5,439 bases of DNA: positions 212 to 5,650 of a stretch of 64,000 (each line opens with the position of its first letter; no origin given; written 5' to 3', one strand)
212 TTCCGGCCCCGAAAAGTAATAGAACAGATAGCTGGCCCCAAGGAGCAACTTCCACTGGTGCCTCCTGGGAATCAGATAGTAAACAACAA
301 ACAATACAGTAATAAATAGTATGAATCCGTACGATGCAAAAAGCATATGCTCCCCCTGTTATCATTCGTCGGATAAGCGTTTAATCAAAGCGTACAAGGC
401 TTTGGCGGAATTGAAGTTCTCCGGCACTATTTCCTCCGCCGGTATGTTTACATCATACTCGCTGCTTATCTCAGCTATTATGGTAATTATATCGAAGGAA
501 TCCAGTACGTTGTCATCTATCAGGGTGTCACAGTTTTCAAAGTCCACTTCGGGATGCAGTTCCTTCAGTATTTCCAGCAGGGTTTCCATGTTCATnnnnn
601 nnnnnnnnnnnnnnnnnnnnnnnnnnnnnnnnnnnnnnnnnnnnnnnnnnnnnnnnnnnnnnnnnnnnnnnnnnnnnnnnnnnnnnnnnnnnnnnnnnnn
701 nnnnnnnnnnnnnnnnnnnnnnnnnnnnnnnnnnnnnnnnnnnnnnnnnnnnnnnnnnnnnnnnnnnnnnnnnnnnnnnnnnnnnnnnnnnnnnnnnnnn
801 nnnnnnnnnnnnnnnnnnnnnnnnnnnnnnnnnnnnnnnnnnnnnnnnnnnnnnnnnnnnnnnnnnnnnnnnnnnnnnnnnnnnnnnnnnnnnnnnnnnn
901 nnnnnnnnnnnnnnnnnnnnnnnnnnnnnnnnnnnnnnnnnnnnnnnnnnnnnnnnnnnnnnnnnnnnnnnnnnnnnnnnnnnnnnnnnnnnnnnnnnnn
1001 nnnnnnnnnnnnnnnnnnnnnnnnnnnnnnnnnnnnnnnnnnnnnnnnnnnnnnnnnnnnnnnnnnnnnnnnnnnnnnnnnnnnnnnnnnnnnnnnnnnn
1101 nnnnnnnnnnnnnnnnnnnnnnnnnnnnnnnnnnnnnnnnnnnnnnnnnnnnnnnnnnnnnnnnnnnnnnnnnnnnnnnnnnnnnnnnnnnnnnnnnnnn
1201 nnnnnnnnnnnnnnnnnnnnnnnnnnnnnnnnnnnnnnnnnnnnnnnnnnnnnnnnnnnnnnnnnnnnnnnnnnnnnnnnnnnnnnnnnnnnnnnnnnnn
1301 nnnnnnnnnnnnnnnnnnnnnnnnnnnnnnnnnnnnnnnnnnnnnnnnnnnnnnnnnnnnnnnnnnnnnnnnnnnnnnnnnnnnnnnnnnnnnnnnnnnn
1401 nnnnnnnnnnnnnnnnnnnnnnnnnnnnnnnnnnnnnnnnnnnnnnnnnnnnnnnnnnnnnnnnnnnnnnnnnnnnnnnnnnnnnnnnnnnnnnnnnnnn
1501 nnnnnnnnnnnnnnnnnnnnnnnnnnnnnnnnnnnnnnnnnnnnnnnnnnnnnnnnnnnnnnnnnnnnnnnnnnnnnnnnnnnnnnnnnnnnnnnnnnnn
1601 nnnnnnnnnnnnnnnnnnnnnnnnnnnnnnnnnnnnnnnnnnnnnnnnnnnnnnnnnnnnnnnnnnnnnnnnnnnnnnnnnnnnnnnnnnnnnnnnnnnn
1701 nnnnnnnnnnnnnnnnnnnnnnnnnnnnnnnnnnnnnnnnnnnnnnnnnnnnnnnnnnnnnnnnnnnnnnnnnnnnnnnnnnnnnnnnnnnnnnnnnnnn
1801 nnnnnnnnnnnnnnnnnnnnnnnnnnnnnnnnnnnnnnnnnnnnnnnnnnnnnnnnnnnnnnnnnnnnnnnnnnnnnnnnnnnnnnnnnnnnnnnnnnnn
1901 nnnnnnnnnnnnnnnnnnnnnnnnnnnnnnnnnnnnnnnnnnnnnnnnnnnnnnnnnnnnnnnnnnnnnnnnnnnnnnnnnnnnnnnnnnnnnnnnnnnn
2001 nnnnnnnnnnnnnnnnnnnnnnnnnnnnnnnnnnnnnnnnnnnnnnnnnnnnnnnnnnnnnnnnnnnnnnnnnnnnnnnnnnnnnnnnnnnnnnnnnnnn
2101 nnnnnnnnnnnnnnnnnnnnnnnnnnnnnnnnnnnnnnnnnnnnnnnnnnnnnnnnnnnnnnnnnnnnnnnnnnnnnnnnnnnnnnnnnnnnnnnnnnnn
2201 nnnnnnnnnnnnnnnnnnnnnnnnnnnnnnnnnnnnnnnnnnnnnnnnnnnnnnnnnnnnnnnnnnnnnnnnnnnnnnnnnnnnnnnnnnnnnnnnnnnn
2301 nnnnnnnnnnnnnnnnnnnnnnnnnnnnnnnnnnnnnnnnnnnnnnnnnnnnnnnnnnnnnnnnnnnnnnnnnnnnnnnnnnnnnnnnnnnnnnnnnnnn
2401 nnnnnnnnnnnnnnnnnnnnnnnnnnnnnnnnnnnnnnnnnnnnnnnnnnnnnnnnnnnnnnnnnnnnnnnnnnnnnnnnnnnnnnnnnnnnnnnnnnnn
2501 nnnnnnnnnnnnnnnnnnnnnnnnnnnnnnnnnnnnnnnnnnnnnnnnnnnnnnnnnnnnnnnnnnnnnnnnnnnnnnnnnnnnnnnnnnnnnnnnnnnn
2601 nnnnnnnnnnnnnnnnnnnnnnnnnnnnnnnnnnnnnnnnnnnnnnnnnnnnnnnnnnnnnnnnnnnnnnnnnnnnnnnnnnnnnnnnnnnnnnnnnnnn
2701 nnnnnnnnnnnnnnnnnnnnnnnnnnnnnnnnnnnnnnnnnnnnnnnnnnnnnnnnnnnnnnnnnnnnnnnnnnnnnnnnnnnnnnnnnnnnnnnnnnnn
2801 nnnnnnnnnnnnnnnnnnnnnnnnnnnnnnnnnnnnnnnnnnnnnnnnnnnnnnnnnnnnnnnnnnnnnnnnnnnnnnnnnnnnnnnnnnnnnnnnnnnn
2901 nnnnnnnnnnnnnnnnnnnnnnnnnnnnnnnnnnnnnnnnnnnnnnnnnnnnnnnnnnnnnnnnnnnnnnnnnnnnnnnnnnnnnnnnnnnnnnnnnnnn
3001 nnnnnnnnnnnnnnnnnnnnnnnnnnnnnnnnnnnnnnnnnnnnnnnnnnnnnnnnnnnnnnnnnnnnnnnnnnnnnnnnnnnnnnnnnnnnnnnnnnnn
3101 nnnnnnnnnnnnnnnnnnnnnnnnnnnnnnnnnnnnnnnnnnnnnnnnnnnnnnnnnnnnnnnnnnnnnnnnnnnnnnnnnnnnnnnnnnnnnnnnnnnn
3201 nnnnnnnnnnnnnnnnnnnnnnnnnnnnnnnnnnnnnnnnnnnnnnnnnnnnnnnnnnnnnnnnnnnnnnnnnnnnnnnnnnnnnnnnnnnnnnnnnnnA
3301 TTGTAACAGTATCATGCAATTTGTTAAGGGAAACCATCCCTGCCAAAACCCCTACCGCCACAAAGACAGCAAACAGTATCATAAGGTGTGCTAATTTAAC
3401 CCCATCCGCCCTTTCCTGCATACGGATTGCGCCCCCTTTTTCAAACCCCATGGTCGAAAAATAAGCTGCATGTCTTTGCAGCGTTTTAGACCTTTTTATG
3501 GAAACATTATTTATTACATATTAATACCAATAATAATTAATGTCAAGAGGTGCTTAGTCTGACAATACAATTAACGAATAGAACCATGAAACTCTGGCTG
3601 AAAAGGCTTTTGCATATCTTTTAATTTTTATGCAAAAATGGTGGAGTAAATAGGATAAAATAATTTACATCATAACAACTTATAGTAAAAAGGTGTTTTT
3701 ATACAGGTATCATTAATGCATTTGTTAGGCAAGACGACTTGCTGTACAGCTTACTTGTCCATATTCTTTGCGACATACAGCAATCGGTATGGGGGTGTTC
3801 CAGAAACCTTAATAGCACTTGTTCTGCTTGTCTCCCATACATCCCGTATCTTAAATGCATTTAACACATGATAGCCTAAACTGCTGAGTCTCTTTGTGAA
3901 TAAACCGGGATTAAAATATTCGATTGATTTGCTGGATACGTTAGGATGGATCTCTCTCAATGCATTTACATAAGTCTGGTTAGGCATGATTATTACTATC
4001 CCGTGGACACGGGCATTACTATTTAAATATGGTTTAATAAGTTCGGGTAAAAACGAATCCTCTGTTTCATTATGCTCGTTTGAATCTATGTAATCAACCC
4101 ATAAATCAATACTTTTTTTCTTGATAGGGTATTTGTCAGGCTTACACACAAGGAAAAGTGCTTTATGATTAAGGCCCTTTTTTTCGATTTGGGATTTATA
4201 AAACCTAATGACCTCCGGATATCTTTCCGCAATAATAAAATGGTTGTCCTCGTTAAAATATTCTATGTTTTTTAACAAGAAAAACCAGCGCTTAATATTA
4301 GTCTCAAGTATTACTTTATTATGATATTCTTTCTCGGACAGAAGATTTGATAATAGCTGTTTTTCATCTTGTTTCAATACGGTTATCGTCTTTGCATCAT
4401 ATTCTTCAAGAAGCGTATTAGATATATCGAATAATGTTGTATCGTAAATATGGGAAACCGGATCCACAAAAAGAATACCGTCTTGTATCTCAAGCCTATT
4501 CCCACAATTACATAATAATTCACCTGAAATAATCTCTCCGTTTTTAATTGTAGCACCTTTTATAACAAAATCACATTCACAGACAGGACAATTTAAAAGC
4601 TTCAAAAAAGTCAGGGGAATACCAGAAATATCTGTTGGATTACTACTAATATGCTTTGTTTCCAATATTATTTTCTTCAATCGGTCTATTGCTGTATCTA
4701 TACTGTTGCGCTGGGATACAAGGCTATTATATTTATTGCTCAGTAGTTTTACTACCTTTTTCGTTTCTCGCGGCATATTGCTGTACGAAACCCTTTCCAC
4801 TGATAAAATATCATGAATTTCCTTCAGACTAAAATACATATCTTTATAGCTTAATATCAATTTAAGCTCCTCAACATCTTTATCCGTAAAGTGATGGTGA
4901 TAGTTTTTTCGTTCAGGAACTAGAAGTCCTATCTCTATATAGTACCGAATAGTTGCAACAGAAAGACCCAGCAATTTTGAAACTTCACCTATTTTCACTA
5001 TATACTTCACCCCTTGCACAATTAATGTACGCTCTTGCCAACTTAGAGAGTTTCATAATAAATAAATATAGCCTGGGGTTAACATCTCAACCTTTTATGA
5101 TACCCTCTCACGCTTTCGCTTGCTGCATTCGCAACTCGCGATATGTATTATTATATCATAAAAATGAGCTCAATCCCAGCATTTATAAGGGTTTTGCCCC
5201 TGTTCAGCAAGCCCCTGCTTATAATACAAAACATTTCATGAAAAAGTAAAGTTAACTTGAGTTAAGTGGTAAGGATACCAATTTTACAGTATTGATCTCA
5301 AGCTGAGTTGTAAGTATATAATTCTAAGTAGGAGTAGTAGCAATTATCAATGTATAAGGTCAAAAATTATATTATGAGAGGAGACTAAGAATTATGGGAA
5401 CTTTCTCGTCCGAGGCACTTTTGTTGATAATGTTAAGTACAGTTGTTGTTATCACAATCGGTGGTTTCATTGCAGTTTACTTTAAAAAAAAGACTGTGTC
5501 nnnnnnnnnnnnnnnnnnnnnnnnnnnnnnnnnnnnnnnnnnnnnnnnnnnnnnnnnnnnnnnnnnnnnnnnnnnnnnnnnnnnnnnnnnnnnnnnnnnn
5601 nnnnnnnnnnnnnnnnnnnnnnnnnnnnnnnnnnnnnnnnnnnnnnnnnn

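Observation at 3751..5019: Unusual MerR-HTH plus Cys4 zinc-ribbon plus 250-aa unknown-domain fusion regulator, divergently transcribed from the symporter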

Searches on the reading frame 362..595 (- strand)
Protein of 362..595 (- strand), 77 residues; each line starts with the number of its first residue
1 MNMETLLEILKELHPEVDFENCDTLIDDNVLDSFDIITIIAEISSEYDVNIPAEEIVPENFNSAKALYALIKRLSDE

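Call 20: search_protein_families(library=pfam, proteins=[window:362-595:-], max_evalue=0.001)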
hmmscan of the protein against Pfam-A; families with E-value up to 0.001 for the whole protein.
window:362-595:- (77 aa): 1 family
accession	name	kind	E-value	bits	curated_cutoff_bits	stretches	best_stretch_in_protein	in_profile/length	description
PF00550.31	PP-binding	-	0.00054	20.6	20.8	1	28-70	26-66/67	Phosphopantetheine attachment site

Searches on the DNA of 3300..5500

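Call 75: search_rna_families(source=window, start=3300, end=5500, threshold=evalue, max_evalue=1)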
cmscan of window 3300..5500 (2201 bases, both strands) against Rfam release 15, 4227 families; matches with E-value up to 1: 2.
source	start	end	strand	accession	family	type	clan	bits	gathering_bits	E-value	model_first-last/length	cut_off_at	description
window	4823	4875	-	RF01147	sR12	Gene; snRNA; snoRNA; CD-box;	-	17.8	38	0.89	1-52/52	no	Small nucleolar RNA sR12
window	3709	3750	-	RF02855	Ysr251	Gene; antisense;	-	14.5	100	0.7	125-166/194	no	Yersinia sRNA 251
